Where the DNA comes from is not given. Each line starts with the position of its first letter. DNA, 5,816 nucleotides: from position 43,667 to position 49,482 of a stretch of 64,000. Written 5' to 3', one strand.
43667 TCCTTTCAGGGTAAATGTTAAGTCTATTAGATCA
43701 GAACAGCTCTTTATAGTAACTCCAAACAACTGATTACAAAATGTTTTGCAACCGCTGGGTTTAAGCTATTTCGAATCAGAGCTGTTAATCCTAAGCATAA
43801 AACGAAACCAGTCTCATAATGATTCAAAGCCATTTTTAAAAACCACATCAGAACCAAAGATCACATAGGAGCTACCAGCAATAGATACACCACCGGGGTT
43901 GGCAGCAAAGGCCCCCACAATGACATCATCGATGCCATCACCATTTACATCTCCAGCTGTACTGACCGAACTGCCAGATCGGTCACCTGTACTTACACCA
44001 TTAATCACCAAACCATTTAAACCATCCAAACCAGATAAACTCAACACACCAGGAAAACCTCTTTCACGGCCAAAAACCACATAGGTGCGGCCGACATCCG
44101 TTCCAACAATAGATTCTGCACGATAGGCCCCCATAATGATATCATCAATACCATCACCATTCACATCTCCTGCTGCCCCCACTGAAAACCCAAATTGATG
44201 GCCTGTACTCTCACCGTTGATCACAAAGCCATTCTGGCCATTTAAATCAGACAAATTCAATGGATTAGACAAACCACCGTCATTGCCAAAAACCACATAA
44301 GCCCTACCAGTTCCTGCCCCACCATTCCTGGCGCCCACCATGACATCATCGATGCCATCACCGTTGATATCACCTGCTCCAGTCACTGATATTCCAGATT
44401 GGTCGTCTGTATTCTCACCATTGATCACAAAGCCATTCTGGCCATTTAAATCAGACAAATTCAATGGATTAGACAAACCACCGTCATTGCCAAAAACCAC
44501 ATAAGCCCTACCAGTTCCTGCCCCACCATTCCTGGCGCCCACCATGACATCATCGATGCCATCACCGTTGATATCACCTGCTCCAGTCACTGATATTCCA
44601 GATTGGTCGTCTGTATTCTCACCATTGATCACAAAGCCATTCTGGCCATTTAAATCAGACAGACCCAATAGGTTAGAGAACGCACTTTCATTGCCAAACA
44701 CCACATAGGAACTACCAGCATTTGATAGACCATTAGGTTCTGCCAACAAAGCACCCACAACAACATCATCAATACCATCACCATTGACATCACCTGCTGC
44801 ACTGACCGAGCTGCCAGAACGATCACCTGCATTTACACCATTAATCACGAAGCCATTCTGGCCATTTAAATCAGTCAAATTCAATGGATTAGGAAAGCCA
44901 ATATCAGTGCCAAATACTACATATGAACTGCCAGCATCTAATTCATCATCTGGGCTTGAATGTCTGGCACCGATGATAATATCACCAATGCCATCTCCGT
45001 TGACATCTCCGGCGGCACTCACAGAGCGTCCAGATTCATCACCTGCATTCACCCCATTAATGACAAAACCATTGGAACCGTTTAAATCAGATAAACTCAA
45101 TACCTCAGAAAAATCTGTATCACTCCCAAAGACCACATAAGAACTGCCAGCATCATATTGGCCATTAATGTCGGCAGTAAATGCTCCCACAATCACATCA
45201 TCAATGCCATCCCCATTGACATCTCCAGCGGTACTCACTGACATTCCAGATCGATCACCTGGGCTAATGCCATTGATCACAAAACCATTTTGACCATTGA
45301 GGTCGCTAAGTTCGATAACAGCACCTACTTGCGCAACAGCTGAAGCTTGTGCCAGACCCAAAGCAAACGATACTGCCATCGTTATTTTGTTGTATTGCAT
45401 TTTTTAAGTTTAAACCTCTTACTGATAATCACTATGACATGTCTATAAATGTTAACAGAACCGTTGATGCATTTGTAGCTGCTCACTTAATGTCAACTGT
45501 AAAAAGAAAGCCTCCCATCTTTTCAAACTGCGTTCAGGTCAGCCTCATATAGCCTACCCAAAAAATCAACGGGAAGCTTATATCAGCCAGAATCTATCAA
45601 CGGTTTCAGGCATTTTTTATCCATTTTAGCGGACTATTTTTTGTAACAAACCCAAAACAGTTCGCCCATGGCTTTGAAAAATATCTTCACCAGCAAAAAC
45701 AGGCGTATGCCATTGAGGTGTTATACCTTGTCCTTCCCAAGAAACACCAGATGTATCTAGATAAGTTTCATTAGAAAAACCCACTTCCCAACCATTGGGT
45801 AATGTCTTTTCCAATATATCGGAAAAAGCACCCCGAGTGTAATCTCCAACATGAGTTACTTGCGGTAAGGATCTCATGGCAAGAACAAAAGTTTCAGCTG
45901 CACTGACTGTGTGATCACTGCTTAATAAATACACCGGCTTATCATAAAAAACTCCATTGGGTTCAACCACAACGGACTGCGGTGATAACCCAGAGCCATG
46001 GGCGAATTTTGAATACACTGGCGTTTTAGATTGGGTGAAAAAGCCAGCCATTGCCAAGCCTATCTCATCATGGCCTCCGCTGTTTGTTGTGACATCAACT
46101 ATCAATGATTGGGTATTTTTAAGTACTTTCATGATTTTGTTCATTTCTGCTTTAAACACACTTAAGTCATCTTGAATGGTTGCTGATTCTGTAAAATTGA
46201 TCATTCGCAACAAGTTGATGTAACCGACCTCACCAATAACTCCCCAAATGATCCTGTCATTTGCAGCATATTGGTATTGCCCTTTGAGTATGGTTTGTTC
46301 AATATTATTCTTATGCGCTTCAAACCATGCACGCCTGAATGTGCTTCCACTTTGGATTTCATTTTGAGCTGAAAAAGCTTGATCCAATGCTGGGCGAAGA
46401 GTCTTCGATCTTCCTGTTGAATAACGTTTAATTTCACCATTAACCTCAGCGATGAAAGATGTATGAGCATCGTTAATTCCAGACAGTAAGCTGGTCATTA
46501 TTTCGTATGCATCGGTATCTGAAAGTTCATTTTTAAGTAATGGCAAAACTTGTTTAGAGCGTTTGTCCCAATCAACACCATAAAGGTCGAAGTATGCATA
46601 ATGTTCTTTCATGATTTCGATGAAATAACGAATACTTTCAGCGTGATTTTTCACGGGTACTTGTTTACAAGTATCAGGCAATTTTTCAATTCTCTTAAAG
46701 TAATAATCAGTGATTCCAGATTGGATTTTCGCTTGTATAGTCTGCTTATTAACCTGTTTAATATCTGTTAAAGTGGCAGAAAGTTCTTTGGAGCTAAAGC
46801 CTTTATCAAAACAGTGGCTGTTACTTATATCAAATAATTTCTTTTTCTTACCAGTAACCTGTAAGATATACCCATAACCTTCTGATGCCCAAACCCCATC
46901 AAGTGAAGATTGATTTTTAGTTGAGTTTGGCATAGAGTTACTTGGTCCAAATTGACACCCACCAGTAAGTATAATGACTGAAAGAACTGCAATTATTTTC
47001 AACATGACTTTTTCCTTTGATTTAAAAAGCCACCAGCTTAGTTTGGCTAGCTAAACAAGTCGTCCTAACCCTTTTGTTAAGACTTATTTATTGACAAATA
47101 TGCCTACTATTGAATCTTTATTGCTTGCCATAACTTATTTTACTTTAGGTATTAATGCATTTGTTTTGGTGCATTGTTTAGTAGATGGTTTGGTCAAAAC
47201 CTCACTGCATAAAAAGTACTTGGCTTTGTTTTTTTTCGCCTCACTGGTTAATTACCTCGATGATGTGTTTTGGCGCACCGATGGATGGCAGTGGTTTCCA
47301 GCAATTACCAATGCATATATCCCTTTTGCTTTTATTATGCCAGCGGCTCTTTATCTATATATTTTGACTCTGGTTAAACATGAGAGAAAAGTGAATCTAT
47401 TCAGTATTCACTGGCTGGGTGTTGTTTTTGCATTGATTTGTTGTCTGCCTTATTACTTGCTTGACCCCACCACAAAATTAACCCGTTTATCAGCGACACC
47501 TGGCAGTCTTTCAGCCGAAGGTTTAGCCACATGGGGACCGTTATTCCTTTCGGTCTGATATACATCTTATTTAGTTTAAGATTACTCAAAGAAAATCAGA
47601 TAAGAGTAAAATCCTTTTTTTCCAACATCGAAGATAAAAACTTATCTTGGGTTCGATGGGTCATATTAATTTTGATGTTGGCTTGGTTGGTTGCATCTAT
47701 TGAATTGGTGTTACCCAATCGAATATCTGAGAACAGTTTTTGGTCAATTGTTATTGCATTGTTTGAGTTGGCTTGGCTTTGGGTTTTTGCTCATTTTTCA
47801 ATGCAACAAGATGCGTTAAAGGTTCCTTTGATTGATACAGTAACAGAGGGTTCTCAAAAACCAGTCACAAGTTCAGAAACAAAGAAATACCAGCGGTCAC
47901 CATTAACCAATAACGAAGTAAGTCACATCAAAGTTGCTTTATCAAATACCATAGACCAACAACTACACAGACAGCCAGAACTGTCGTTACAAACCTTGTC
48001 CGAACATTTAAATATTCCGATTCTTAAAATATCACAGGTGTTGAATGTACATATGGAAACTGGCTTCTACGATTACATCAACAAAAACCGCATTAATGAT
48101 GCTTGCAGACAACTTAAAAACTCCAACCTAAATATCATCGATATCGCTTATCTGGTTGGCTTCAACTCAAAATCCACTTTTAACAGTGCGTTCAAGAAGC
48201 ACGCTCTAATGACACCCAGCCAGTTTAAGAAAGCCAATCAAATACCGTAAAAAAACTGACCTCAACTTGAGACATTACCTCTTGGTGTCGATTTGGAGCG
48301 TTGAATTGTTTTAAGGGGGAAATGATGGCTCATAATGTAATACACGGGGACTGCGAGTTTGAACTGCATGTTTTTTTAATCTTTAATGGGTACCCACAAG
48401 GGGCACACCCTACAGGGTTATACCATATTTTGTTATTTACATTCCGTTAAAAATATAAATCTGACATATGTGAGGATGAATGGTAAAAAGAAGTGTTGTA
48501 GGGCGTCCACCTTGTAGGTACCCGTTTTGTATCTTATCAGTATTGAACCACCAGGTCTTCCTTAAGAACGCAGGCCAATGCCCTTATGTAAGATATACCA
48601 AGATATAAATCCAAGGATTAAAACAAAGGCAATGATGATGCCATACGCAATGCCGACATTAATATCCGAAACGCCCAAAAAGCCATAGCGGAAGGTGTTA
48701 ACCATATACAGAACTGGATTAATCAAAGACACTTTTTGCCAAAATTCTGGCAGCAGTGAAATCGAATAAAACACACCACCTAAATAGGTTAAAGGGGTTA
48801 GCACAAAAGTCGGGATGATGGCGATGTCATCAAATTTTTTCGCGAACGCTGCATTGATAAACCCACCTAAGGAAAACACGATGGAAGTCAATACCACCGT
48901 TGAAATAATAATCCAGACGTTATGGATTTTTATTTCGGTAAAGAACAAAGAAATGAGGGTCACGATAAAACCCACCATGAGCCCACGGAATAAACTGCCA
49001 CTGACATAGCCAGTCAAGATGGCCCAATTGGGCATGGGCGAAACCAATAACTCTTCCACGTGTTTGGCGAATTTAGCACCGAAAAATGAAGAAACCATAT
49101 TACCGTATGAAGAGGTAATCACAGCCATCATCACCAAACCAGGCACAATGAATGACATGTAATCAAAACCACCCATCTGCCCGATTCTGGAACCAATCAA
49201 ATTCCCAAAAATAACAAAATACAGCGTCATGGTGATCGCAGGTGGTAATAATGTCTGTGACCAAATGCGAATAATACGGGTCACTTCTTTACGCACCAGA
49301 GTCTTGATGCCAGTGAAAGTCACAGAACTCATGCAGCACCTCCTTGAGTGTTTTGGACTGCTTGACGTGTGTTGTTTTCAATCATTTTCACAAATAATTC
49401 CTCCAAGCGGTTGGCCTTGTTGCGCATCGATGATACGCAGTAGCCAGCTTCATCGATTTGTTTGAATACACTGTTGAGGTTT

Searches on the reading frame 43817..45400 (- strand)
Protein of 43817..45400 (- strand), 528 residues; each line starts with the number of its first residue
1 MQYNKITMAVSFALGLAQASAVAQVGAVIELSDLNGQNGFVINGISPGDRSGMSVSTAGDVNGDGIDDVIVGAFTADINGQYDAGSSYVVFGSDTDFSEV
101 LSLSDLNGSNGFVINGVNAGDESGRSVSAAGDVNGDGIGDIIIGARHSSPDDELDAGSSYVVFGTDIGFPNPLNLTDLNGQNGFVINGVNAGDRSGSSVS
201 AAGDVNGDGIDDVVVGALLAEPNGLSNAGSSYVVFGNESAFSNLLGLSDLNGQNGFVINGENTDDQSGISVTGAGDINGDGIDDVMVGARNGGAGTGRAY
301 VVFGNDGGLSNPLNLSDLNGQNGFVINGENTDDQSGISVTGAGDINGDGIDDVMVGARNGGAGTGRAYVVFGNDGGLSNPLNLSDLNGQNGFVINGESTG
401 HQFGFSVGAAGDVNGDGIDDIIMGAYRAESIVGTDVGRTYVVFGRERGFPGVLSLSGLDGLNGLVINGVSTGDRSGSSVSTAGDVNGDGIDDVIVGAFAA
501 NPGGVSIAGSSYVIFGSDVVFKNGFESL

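Call 8: search_protein_families(library=pfam, proteins=[window:43817-45400:-], max_evalue=0.01)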
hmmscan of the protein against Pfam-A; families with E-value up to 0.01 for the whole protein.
window:43817-45400:- (528 aa): 3 families
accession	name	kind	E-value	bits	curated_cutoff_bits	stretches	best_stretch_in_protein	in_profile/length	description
PF01839.29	FG-GAP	-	2.3e-44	149.1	22.1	7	196-234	2-37/37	FG-GAP repeat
PF13517.12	FG-GAP_3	-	5.3e-17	62.6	26.9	1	35-71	26-61/61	FG-GAP-like repeat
PF14312.12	FG-GAP_2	-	0.0041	17.7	23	0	189-233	12-48/49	FG-GAP repeat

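Call 9: search_protein_families(library=ncbifam, proteins=[window:43817-45400:-], max_evalue=0.01)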
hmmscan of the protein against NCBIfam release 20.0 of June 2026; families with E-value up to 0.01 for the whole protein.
window:43817-45400:- (528 aa): 2 families
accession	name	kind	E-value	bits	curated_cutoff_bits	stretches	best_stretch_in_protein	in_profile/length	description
NF047539.1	XAC2610_fam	domain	2.2e-09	37.7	35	0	275-303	4-31/89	XAC2610-related protein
NF040734.1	CC-COOH_SaoC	equivalog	4.9e-05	23.1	80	0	267-290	45-68/148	Cys-Cys-COOH (seleno)protein SaoC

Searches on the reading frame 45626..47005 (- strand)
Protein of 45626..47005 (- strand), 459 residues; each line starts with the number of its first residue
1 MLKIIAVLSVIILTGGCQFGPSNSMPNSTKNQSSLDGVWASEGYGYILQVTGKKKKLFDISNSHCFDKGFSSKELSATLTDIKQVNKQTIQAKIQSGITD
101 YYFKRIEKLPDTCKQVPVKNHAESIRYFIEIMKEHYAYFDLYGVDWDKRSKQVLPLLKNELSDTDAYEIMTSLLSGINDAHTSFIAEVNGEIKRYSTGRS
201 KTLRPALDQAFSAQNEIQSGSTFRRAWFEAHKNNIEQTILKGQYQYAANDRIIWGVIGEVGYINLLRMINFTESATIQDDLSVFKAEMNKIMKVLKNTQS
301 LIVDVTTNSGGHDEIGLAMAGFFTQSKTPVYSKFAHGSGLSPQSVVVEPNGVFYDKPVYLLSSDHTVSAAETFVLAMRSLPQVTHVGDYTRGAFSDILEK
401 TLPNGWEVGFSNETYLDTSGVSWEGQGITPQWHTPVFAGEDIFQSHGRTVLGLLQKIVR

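Call 15: search_protein_families(library=pfam, proteins=[window:45626-47005:-], max_evalue=0.001)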
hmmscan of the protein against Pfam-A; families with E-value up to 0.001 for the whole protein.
window:45626-47005:- (459 aa): 2 families
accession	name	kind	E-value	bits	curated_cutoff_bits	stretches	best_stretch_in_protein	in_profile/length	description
PF03572.23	Peptidase_S41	-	6.4e-23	81.6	24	1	260-431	2-162/165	Peptidase family S41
PF14684.11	Tricorn_C1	-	0.00026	21.2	24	1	126-173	10-57/59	Tricorn protease C1 domain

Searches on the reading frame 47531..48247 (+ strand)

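Call 15: search_protein_families(library=pfam, proteins=[window:47531-48247:+], max_evalue=0.001)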
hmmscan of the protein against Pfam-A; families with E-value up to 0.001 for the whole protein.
window:47531-48247:+ (239 aa): 2 families
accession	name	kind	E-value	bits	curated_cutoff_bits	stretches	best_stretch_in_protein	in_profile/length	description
PF12833.13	HTH_18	-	1.9e-16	60.5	33.6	1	156-234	1-79/80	Helix-turn-helix domain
PF00165.29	HTH_AraC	-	1.2e-06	28.9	26.6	1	195-232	1-40/42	Bacterial regulatory helix-turn-helix proteins, AraC family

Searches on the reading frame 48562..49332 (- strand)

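Call 15: search_protein_families(library=pfam, proteins=[window:48562-49332:-], max_evalue=0.001)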
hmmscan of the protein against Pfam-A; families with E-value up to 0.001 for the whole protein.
window:48562-49332:- (256 aa): 2 families
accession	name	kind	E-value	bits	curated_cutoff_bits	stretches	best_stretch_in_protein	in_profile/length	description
PF01061.29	ABC2_membrane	-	3.9e-37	128.3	26.9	1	9-218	3-210/211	ABC-2 type transporter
PF12698.13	ABC2_membrane_3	-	7.3e-08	32.3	31.6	1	58-246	160-347/347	ABC-2 family transporter protein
